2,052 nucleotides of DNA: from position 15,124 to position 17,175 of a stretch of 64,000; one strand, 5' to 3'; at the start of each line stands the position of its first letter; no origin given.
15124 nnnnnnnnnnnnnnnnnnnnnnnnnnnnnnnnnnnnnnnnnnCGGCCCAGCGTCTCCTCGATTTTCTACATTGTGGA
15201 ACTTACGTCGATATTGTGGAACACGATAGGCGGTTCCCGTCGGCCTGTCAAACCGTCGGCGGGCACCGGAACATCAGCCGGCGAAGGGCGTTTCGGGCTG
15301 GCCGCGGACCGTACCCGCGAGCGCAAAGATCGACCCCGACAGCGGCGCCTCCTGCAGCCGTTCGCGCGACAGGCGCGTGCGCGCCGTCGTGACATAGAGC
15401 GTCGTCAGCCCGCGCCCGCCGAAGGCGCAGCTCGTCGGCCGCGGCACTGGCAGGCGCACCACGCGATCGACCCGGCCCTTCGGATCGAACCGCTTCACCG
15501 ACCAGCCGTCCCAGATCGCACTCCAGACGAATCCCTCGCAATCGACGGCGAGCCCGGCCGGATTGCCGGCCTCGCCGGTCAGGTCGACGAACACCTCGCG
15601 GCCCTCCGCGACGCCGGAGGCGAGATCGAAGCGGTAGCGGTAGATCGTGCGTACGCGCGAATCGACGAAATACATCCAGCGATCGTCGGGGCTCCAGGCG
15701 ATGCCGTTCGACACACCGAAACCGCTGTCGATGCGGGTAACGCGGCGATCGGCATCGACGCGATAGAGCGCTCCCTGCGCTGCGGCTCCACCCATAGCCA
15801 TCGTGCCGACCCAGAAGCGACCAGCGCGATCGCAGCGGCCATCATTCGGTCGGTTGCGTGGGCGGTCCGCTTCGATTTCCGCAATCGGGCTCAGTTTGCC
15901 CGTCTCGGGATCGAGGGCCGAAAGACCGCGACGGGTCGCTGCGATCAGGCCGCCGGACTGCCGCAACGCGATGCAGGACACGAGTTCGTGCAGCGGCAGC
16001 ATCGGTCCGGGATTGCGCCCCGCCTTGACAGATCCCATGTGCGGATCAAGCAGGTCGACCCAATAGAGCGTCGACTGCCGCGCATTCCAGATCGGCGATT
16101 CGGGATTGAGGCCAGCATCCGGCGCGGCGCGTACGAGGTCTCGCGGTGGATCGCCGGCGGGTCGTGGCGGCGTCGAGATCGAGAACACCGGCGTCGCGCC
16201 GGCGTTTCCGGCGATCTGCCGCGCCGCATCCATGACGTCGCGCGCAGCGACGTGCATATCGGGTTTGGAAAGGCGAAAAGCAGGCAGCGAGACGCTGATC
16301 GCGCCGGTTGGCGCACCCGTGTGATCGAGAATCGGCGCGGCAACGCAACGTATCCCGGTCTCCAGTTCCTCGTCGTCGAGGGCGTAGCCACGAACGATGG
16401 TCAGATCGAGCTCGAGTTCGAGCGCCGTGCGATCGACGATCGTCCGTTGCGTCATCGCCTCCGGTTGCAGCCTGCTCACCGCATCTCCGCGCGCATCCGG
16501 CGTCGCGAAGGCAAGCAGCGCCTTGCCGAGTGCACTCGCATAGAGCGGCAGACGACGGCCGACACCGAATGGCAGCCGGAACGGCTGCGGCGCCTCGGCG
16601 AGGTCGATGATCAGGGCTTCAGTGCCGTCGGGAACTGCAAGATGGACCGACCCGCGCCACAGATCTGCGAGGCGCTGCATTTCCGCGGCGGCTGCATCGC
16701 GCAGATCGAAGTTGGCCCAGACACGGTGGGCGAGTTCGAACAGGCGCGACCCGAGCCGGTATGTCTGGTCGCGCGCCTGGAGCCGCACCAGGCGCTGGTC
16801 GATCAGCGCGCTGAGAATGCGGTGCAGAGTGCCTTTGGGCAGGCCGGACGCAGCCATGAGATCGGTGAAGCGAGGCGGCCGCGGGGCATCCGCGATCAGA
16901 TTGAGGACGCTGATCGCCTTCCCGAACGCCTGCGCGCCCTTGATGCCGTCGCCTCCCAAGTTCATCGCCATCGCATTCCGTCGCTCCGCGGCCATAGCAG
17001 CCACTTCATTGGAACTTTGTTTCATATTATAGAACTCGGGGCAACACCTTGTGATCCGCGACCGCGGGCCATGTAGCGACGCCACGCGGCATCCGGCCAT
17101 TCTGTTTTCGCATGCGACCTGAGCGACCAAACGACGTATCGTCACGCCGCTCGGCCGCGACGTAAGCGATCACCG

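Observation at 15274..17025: Natural fusion of an IclR transcription factor with an SMP-30/gluconolactonase beta-propeller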

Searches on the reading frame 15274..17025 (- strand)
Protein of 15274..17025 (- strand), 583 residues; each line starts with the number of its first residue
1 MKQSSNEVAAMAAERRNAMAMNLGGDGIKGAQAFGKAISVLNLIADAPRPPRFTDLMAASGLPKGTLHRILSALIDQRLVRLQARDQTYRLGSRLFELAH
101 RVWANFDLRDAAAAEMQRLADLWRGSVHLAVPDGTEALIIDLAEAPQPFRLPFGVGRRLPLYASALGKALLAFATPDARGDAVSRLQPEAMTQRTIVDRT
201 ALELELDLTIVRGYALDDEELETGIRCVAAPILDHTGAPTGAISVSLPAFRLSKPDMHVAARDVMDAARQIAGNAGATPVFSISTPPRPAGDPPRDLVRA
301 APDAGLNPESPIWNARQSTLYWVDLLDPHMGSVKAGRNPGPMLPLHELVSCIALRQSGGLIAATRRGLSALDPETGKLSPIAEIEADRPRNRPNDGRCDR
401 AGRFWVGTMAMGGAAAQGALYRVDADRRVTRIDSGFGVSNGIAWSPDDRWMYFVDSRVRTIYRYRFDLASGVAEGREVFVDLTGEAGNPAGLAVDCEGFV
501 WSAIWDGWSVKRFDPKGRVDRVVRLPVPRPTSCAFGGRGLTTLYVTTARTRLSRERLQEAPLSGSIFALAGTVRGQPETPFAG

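Call 3: search_protein_families(library=pfam, proteins=[window:15274-17025:-], max_evalue=0.01)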
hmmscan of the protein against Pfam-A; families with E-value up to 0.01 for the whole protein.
window:15274-17025:- (583 aa): 6 families
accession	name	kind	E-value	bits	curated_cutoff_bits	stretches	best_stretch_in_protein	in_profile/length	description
PF08450.18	SGL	-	5.7e-82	275.4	26.3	1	308-549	2-246/246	SMP-30/Gluconolactonase/LRE-like region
PF01614.24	IclR_C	-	7.8e-40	136.7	24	1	103-271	4-172/174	Bacterial transcriptional regulator IclR C-terminal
PF09339.16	HTH_IclR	-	1.4e-11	44.4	22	1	36-81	4-49/52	IclR helix-turn-helix domain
PF12802.13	MarR_2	-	5.2e-06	27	27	1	38-84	8-54/61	MarR family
PF25213.1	HVO_A0261_N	-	0.0017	18.6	35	1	38-91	14-63/86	HVO_A0261 N-terminal domain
PF03088.22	Str_synth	-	0.007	16.9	25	0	409-464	28-84/89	Strictosidine synthase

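Call 4: search_protein_families(library=ncbifam, proteins=[window:15274-17025:-], max_evalue=0.01)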
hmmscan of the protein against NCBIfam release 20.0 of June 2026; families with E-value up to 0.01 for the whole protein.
window:15274-17025:- (583 aa): 8 families
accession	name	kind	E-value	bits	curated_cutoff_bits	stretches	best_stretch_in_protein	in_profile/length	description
NF045644.1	TransRegBhcR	equivalog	1.6e-47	162.1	350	1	31-276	22-266/267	HTH-type transcriptional regulator BhcR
TIGR02431.1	pcaR_pcaU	subfamily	2.7e-36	125.1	284.75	1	32-269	6-241/248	beta-ketoadipate pathway transcriptional regulators, PcaR/PcaU/PobR family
NF011671.1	PRK15090.1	equivalog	2.1e-33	115.6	275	1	33-274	12-252/256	DNA-binding transcriptional regulator KdgR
NF008601.2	PRK11569.1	equivalog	7.3e-29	100.8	380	1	30-274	25-271/276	glyoxylate bypass operon transcriptional repressor IclR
NF007548.0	PRK10163.1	equivalog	2.1e-26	92.7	406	1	27-276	17-266/271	HTH-type transcriptional repressor AllR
NF007342.0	PRK09834.1-4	equivalog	1.2e-12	47.4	251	1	29-233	9-214/263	DNA-binding transcriptional regulator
NF007339.0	PRK09834.1-1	equivalog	1e-08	34.8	299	1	29-245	18-235/271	DNA-binding transcriptional regulator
NF007341.0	PRK09834.1-3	equivalog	2.2e-07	30.3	269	1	54-192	31-170/274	DNA-binding transcriptional regulator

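Call 7: find_homologous_proteins(query=window:15274-17025:-, max_evalue=1e-10)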
Query window:15274-17025:- (583 aa): 178 proteins with E <= 1e-10 among 8000 candidates; the best 120 are listed.
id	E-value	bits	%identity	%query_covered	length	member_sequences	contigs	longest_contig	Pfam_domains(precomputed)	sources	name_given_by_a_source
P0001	0.0e+0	1175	90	100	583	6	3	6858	PF01614.25,PF09339.17,PF08450.19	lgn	-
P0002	3.8e-298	1008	80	96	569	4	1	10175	PF01614.25,PF09339.17,PF08450.19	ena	-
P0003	1.9e-292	989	79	96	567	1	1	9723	PF01614.25,PF09339.17,PF08450.19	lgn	-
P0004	6.2e-288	974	77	96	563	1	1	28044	PF01614.25,PF09339.17,PF08450.19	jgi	jgi:sugar lactone lactonase YvrE/DNA-binding IclR family transcriptional regulator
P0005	8.8e-278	941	75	96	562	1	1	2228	PF01614.25,PF09339.17,PF08450.19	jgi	jgi:sugar lactone lactonase YvrE/DNA-binding IclR family transcriptional regulator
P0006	4.4e-255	866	71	96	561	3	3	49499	PF01614.25,PF09339.17,PF08450.19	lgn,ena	-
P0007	1.3e-249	848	67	97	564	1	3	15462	PF01614.25,PF09339.17,PF12802.14,PF08450.19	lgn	-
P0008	1.7e-222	758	62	97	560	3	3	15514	PF01614.25,PF09339.17,PF08450.19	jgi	-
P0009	2.8e-222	757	63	95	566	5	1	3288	PF01614.25,PF09339.17,PF08450.19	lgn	-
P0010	2.7e-177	609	52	96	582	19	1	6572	PF01614.25,PF09339.17,PF08450.19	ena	-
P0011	2.0e-176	606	52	96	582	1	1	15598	PF01614.25,PF09339.17,PF08450.19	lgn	-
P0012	3.0e-174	599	53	95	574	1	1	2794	PF01614.25,PF09339.17,PF12802.14,PF08450.19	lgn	-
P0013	5.0e-173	595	48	95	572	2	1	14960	PF01731.27,PF01614.25,PF09339.17,PF08450.19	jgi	jgi:sugar lactone lactonase YvrE/DNA-binding IclR family transcriptional regulator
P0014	5.7e-173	595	51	95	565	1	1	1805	PF01614.25,PF09339.17,PF08450.19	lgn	-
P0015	1.2e-172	594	52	96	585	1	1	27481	PF01614.25,PF09339.17,PF08450.19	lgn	-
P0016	2.8e-172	592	52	96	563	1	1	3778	PF01614.25,PF09339.17,PF12802.14,PF08450.19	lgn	-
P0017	6.7e-172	591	54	96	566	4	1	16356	PF01614.25,PF09339.17,PF12802.14,PF08450.19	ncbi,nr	ncbi:MAG TPA: SMP-30/gluconolactonase/LRE family protein [Beijerinckiaceae bacterium]|nr:SMP-30/gluc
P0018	7.5e-172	591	55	94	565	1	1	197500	PF01614.25,PF09339.17,PF08450.19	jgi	jgi:DNA-binding IclR family transcriptional regulator/sugar lactone lactonase YvrE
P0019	1.6e-171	590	51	95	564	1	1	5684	PF01614.25,PF09339.17,PF08450.19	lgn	-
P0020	7.9e-169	581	52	95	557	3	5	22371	PF01614.25,PF09339.17,PF08450.19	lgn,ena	-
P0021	1.1e-168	580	49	95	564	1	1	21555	PF01614.25,PF09339.17,PF12802.14,PF08450.19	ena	-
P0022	5.1e-168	578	50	95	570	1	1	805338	PF01614.25,PF09339.17,PF12802.14,PF08450.19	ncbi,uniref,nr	ncbi:SMP-30/gluconolactonase/LRE family protein [Acuticoccus kandeliae]|uniref:SMP-30/gluconolactona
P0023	2.6e-167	576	50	95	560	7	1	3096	PF01614.25,PF09339.17,PF08450.19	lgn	-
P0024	3.4e-167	576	51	96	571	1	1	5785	PF01614.25,PF09339.17,PF08450.19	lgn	-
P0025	9.2e-166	571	51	96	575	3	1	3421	PF01614.25,PF09339.17,PF08450.19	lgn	-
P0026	1.3e-165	570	49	98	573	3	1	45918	PF01614.25,PF09339.17,PF08450.19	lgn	-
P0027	2.6e-165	569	49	97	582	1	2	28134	PF01614.25,PF09339.17,PF08450.19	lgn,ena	-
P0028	4.6e-165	569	48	98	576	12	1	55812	PF01614.25,PF09339.17,PF08450.19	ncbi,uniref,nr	ncbi:SMP-30/gluconolactonase/LRE family protein [Microvirga yunnanensis]|uniref:SMP-30/gluconolacton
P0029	1.0e-164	567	50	96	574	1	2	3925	PF01614.25,PF09339.17,PF08450.19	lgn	-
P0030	3.6e-164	566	50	95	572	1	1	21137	PF01614.25,PF09339.17,PF08450.19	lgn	-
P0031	3.2e-163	562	50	96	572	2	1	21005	PF01614.25,PF09339.17,PF08450.19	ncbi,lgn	-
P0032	4.2e-163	562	49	96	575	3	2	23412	PF01614.25,PF09339.17,PF08450.19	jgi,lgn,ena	jgi:sugar lactone lactonase YvrE/DNA-binding IclR family transcriptional regulator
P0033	6.3e-163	561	50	93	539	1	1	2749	PF01614.25,PF09339.17,PF08450.19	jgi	jgi:sugar lactone lactonase YvrE/DNA-binding IclR family transcriptional regulator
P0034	8.8e-163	561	49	95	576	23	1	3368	PF01614.25,PF09339.17,PF08450.19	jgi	-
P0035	9.9e-163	561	48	98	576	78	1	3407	PF01614.25,PF09339.17,PF08450.19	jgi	jgi:sugar lactone lactonase YvrE/DNA-binding IclR family transcriptional regulator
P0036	3.7e-162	559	48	100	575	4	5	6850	PF01614.25,PF09339.17,PF08450.19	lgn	-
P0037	7.0e-162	558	50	96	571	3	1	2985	PF01614.25,PF09339.17,PF08450.19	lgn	-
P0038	4.4e-161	555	49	95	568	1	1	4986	PF01614.25,PF09339.17,PF08450.19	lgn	-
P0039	5.8e-161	555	50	95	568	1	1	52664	PF01614.25,PF09339.17,PF08450.19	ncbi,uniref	ncbi:SMP-30/gluconolactonase/LRE family protein [Fluviibacterium sp. DFM31]|uniref:SMP-30/gluconolac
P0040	9.5e-161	554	52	93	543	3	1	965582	PF01614.25,PF09339.17,PF12802.14,PF08450.19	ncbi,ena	-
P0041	1.6e-160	554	51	95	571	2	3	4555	PF01614.25,PF09339.17,PF08450.19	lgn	-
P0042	7.5e-160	551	50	96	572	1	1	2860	PF01614.25,PF09339.17,PF08450.19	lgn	-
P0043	7.7e-160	551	48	100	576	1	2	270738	PF01614.25,PF09339.17,PF12802.14,PF08450.19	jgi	-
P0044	1.0e-159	551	53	94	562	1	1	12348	PF01614.25,PF09339.17,PF08450.19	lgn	-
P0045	5.6e-159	548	49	95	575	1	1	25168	PF01614.25,PF09339.17,PF08450.19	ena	-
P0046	1.3e-158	547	48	95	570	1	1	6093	PF01614.25,PF09339.17,PF25213.2,PF08450.19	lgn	-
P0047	1.8e-158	547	51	95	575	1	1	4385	PF01614.25,PF09339.17,PF12802.14,PF25213.2,PF08450.19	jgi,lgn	-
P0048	1.2e-156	541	48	96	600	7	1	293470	PF01614.25,PF09339.17,PF08450.19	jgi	jgi:sugar lactone lactonase YvrE/DNA-binding IclR family transcriptional regulator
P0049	1.6e-156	540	49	95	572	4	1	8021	PF01614.25,PF09339.17,PF08450.19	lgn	-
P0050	7.2e-156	538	50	96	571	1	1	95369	PF01614.25,PF09339.17,PF08450.19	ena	-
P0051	9.4e-156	538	49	95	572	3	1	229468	PF01614.25,PF09339.17,PF08450.19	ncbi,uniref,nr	ncbi:SMP-30/gluconolactonase/LRE family protein [Aliiruegeria haliotis]|uniref:SMP-30/gluconolactona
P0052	2.6e-155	536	49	95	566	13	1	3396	PF01614.25,PF09339.17,PF08450.19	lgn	-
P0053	2.8e-155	536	47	98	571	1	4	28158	PF01614.25,PF09339.17,PF08450.19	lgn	-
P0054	3.1e-154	533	48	95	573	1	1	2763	PF01614.25,PF09339.17,PF08450.19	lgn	-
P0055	2.6e-153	530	48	100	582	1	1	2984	PF01614.25,PF09339.17,PF08450.19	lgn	-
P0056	4.1e-153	529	47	95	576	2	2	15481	PF01614.25,PF09339.17,PF08450.19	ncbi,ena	-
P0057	4.2e-153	529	49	95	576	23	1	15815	PF01614.25,PF09339.17,PF08450.19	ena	-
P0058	5.0e-153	529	47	95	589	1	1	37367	PF01614.25,PF09339.17,PF08450.19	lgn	-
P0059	2.9e-152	526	49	95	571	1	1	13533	PF01614.25,PF09339.17,PF08450.19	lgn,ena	-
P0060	9.6e-152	525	47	95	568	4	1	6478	PF01614.25,PF09339.17,PF08450.19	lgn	-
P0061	1.1e-151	524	48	96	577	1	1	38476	PF01614.25,PF09339.17,PF08450.19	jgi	jgi:sugar lactone lactonase YvrE/DNA-binding IclR family transcriptional regulator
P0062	1.5e-151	524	49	96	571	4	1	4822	PF01614.25,PF09339.17,PF08450.19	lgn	-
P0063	2.5e-151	523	48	96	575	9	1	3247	PF01614.25,PF09339.17,PF08100.19,PF25213.2,PF08450.19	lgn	-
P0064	5.4e-151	522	47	97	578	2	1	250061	PF01614.25,PF09339.17,PF08450.19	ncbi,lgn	ncbi:MAG: SMP-30/gluconolactonase/LRE family protein [Inquilinaceae bacterium]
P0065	1.9e-150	520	47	95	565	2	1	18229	PF01614.25,PF09339.17,PF08450.19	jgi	-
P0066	7.1e-150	518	47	95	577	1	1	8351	PF01614.25,PF09339.17,PF08450.19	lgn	-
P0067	8.4e-150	518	47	98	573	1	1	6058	PF01614.25,PF09339.17,PF08450.19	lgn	-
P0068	9.3e-150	518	47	95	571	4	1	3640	PF01614.25,PF09339.17,PF08450.19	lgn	-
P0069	1.2e-149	518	46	98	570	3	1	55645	PF01614.25,PF09339.17,PF08450.19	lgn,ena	-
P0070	1.4e-149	517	47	99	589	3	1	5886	PF01614.25,PF09339.17,PF08450.19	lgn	-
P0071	2.1e-149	517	45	98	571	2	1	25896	PF01614.25,PF09339.17,PF08450.19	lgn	-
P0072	7.1e-149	515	49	95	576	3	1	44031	PF01614.25,PF09339.17,PF08450.19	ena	-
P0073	1.0e-148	515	47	96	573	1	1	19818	PF01614.25,PF09339.17,PF08450.19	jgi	jgi:sugar lactone lactonase YvrE/DNA-binding IclR family transcriptional regulator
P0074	1.0e-148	515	46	96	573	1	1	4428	PF01614.25,PF09339.17,PF08450.19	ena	-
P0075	1.1e-148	514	48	95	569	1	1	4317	PF01614.25,PF09339.17,PF08450.19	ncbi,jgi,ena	jgi:sugar lactone lactonase YvrE/DNA-binding IclR family transcriptional regulator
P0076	2.6e-147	510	48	95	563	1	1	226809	PF01614.25,PF09339.17,PF08450.19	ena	-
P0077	3.5e-147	509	46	95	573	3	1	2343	PF01614.25,PF09339.17,PF08450.19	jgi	jgi:sugar lactone lactonase YvrE/DNA-binding IclR family transcriptional regulator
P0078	5.9e-147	509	44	95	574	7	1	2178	PF01614.25,PF09339.17,PF25213.2,PF08450.19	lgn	-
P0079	6.9e-147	508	48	95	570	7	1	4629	PF01614.25,PF09339.17,PF08450.19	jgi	jgi:sugar lactone lactonase YvrE/DNA-binding IclR family transcriptional regulator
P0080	1.3e-146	508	46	98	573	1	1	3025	PF01614.25,PF09339.17,PF08450.19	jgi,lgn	-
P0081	1.6e-146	507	47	95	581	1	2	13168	PF01614.25,PF09339.17,PF12802.14,PF08450.19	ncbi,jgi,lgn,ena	ncbi:MAG TPA: SMP-30/gluconolactonase/LRE family protein [Stenotrophomonas sp.]|jgi:DNA-binding IclR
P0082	1.1e-145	504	46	95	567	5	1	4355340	PF01614.25,PF09339.17,PF08450.19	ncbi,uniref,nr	ncbi:SMP-30/gluconolactonase/LRE family protein [Devosia lacusdianchii]|uniref:SMP-30/gluconolactona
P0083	2.4e-145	503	45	96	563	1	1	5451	PF01614.25,PF09339.17,PF08450.19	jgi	jgi:DNA-binding IclR family transcriptional regulator/sugar lactone lactonase YvrE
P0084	2.5e-145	503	46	96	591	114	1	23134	PF01614.25,PF09339.17,PF12802.14,PF08450.19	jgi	jgi:sugar lactone lactonase YvrE/DNA-binding IclR family transcriptional regulator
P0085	3.5e-145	503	48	95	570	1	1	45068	PF01614.25,PF09339.17,PF08450.19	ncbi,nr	ncbi:MAG: SMP-30/gluconolactonase/LRE family protein [Methylobacteriaceae bacterium]|nr:SMP-30/gluco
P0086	3.7e-145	503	46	96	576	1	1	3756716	PF01614.25,PF09339.17,PF08450.19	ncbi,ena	-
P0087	4.4e-145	503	47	95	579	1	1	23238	PF01614.25,PF09339.17,PF08450.19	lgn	-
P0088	4.2e-144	499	46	95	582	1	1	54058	PF01614.25,PF09339.17,PF08450.19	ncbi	-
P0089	8.2e-144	498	46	96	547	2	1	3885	PF01614.25,PF09339.17,PF12802.14,PF08450.19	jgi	-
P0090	1.3e-143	498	45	96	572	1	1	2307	PF01614.25,PF09339.17,PF08450.19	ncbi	-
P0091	1.4e-143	498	47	95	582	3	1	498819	PF01614.25,PF09339.17,PF08450.19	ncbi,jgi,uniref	ncbi:SMP-30/gluconolactonase/LRE family protein [Bosea sp. (in: a-proteobacteria)]|jgi:sugar lactone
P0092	3.2e-143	496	47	95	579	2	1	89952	PF01614.25,PF09339.17,PF12802.14,PF08450.19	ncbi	-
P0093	1.0e-142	495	46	95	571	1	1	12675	PF01614.25,PF09339.17,PF12802.14,PF08450.19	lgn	-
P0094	1.2e-142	494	47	95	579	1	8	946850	PF01614.25,PF09339.17,PF08450.19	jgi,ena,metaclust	metaclust:\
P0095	1.4e-142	494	47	93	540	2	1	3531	PF01614.25,PF09339.17,PF08450.19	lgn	-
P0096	1.9e-142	494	47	95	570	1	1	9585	PF01614.25,PF09339.17,PF08450.19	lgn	-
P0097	3.4e-142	493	46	95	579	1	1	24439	PF01614.25,PF09339.17,PF08450.19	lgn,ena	-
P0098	3.6e-142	493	46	95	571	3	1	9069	PF01614.25,PF09339.17,PF08450.19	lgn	-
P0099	1.1e-141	491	46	95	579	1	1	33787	PF01614.25,PF09339.17,PF08450.19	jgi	jgi:DNA-binding IclR family transcriptional regulator/sugar lactone lactonase YvrE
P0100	1.2e-141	491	46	95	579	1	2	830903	PF01614.25,PF09339.17,PF12802.14,PF08450.19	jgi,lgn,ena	-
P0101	1.4e-141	491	47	95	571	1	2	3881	PF01614.25,PF09339.17,PF08450.19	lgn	-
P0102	9.2e-141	488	46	95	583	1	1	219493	PF01614.25,PF09339.17,PF08450.19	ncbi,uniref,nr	ncbi:SMP-30/gluconolactonase/LRE family protein [Bosea sp. LC85]|uniref:SMP-30/gluconolactonase/LRE 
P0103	1.1e-140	488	46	95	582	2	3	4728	PF01614.25,PF09339.17,PF08450.19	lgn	-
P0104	3.0e-139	483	45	93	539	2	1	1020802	PF01614.25,PF09339.17,PF08450.19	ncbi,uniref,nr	ncbi:IclR family transcriptional regulator [Sphingomonas lenta]|uniref:IclR family transcriptional r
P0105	8.3e-137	475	45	97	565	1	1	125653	PF01731.27,PF01614.25,PF09339.17,PF08450.19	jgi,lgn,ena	-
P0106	1.1e-136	475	45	98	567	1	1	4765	PF01614.25,PF09339.17,PF08450.19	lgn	-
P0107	7.1e-136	472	47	95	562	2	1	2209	PF01614.25,PF09339.17,PF08450.19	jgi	jgi:sugar lactone lactonase YvrE/DNA-binding IclR family transcriptional regulator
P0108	1.0e-135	472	46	95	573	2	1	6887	PF01614.25,PF09339.17,PF08450.19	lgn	-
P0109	1.1e-135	472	44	95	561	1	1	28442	PF01731.27,PF01614.25,PF09339.17,PF12802.14,PF08450.19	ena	-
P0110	8.5e-134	465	45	95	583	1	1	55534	PF01731.27,PF01614.25,PF09339.17,PF25213.2,PF08450.19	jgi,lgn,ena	-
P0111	9.0e-133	462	46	95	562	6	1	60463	PF01614.25,PF09339.17,PF08450.19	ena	-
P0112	1.8e-131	458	43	94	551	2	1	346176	PF12840.14,PF01731.27,PF01614.25,PF09339.17,PF12802.14,PF08450.19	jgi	jgi:sugar lactone lactonase YvrE/DNA-binding IclR family transcriptional regulator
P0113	3.9e-131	456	42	97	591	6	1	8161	PF01731.27,PF01614.25,PF09339.17,PF08450.19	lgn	-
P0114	1.2e-130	455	44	95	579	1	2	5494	PF01731.27,PF01614.25,PF09339.17,PF08450.19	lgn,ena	-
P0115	1.2e-129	452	43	95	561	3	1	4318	PF01614.25,PF09339.17,PF08450.19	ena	-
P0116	1.2e-129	452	41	99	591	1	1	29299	PF01731.27,PF01614.25,PF09339.17,PF08450.19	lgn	-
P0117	6.3e-128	446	44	95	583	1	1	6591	PF01731.27,PF01614.25,PF09339.17,PF08450.19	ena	-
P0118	9.4e-128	445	44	95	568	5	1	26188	PF01614.25,PF09339.17,PF08450.19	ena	-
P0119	4.9e-120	420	41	95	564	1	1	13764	PF01614.25,PF09339.17,PF08450.19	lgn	-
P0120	3.2e-119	417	42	92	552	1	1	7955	PF01614.25,PF09339.17,PF08450.19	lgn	-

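Call 21: find_related_loci(query=A1, collection=genome_contigs, flank=10000)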
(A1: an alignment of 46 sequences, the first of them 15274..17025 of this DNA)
Query A1 (583 aa) in genome_contigs; peptide patterns used: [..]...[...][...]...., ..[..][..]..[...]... (x = any residue, [..] = any of these).
600 stretches matched a pattern (row limit reached: there are more); 594 encode a relative of the query (tblastn E <= 1e-3); the best 80 are kept; 80 distinct loci.
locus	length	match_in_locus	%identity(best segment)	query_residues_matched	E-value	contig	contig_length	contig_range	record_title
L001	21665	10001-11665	46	28-583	5e-171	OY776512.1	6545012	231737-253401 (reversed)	MAG: Desulfarculaceae bacterium isolate e2237022-3439-453f-a1e0-3d3180ebaa11 genome assembly, chromosome: 1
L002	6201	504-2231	50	3-583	8e-170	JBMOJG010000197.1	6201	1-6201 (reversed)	MAG: Alsobacter sp. isolate Deming_bin.540 contig42822, whole genome shotgun sequence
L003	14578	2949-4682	48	1-583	1e-166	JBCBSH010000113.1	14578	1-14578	MAG: Pseudomonadota bacterium isolate J06638_19 NODE_113_length_14578_cov_9.145783, whole genome shotgun sequence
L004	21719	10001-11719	48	11-583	2e-166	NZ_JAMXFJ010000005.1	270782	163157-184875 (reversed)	Microvirga sesbaniae strain HBU67692 Scaffold5, whole genome shotgun sequence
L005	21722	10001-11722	47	11-583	5e-159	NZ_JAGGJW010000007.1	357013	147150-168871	Neorhizobium petrolearium strain DSM 26482 Ga0454100_07, whole genome shotgun sequence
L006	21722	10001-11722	46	11-583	6e-157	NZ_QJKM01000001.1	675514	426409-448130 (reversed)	Rhizobium terrae strain NAU-18 Scaffold1, whole genome shotgun sequence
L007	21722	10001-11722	45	11-583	3e-156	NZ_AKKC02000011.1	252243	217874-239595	Rhizobium sp. CF080 ctg4, whole genome shotgun sequence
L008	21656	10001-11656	44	30-583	4e-147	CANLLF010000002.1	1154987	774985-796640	uncultured Roseicyclus sp. isolate 2-1281.fasta genome assembly, contig: NODE_2, whole genome shotgun sequence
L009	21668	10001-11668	46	27-583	3e-144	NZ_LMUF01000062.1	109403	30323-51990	Burkholderia sp. S171 NODE_192_length_109323_cov_9.700419, whole genome shotgun sequence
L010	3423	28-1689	46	30-583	4e-143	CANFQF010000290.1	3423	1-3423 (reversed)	MAG: Comamonadaceae bacterium isolate Jr-14may18-205 genome assembly, contig: Jr-14may18-C44511, whole genome shotgun se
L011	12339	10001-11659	45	30-583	5e-136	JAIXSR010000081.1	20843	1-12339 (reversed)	MAG: Hyphomicrobiales bacterium isolate C8_MAG_00012 pond_C8_MAG_00012_000000000102, whole genome shotgun sequence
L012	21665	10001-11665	47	27-583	2e-137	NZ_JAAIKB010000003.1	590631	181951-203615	Falsiroseomonas algicola strain PeD5 NODE_3_length_590631_cov_208.726492, whole genome shotgun sequence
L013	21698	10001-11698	44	21-583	6e-131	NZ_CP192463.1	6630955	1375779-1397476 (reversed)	Roseateles noduli strain 37a16 chromosome, complete genome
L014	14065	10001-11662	44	30-583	2e-130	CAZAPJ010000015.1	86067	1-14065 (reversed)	MAG TPA_asm: uncultured Hydrogenophaga sp. isolate binchicken_co179_40 genome assembly, contig: NODE_1083_length_86067_c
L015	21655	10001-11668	43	27-583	1e-135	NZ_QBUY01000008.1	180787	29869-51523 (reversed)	Paraburkholderia sp. C35 NODE_8_length_180787_cov_28.2864, whole genome shotgun sequence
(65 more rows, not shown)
